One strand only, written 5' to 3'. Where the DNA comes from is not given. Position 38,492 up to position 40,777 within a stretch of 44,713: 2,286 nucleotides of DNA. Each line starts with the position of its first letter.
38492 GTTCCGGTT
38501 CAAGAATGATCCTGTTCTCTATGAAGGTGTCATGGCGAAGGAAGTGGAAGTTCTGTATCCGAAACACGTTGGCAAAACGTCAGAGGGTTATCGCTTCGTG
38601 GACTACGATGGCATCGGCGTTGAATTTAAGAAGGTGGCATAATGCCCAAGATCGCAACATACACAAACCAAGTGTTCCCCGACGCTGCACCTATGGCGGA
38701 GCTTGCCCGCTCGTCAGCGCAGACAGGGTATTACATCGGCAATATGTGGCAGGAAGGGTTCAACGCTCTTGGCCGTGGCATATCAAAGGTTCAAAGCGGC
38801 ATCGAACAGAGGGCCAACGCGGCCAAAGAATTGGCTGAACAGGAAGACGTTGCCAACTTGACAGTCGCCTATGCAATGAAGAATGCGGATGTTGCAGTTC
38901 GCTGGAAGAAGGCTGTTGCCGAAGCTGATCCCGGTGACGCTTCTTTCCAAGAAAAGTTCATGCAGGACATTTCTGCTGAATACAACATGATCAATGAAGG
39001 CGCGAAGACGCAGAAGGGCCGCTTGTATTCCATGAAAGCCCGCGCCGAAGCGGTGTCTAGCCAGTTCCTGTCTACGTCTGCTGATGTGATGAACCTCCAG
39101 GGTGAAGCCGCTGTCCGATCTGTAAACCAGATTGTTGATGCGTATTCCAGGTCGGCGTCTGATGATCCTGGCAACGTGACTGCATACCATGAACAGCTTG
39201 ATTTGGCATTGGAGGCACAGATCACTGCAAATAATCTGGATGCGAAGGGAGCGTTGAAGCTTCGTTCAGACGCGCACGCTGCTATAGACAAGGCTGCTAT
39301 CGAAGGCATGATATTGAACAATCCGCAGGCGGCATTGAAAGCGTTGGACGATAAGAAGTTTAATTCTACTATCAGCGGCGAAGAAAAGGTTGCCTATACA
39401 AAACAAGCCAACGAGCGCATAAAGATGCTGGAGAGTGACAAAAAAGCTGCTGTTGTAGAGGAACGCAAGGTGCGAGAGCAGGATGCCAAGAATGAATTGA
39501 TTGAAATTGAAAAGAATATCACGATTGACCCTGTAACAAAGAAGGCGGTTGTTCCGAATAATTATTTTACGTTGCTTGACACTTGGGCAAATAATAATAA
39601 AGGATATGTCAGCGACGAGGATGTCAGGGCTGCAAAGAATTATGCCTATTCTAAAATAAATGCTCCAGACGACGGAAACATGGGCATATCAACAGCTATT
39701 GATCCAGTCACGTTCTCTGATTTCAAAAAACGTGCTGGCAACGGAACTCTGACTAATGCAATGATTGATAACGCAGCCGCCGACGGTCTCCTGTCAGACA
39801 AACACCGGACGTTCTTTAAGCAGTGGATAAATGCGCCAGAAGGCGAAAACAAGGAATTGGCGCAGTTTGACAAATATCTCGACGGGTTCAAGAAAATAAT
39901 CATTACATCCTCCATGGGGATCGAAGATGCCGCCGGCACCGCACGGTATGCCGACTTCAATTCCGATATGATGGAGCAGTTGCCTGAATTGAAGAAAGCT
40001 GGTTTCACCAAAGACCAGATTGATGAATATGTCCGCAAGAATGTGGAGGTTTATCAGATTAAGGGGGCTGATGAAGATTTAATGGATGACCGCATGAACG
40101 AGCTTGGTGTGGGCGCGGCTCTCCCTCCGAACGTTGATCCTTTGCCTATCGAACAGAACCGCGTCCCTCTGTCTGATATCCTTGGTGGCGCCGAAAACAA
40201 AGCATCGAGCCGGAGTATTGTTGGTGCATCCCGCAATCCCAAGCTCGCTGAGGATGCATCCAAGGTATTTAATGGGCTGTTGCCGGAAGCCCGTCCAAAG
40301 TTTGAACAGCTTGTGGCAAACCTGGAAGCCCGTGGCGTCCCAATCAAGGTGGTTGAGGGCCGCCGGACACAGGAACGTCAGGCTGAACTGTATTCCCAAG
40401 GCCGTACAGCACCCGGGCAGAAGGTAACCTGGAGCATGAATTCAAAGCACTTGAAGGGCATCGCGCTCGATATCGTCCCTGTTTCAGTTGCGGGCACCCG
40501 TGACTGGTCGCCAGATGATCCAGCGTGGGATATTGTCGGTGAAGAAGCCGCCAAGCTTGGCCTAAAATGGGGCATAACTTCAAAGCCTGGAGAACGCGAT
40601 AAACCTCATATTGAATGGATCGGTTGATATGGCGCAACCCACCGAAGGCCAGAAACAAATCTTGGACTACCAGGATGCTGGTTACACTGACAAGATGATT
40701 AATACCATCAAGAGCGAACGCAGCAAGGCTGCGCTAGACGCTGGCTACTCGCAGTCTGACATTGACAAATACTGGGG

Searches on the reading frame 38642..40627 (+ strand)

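Call 38: search_protein_families(library=pfam, proteins=[window:38642-40627:+], max_evalue=0.01)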
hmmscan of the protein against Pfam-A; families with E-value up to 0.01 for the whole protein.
window:38642-40627:+ (661 aa): 2 families
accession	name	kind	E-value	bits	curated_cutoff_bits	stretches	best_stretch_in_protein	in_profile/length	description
PF13539.11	Peptidase_M15_4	-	3e-07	31.3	25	1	598-659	5-70/70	D-alanyl-D-alanine carboxypeptidase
PF02557.22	VanY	-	3.8e-05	23.9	25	1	548-644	6-109/132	D-alanyl-D-alanine carboxypeptidase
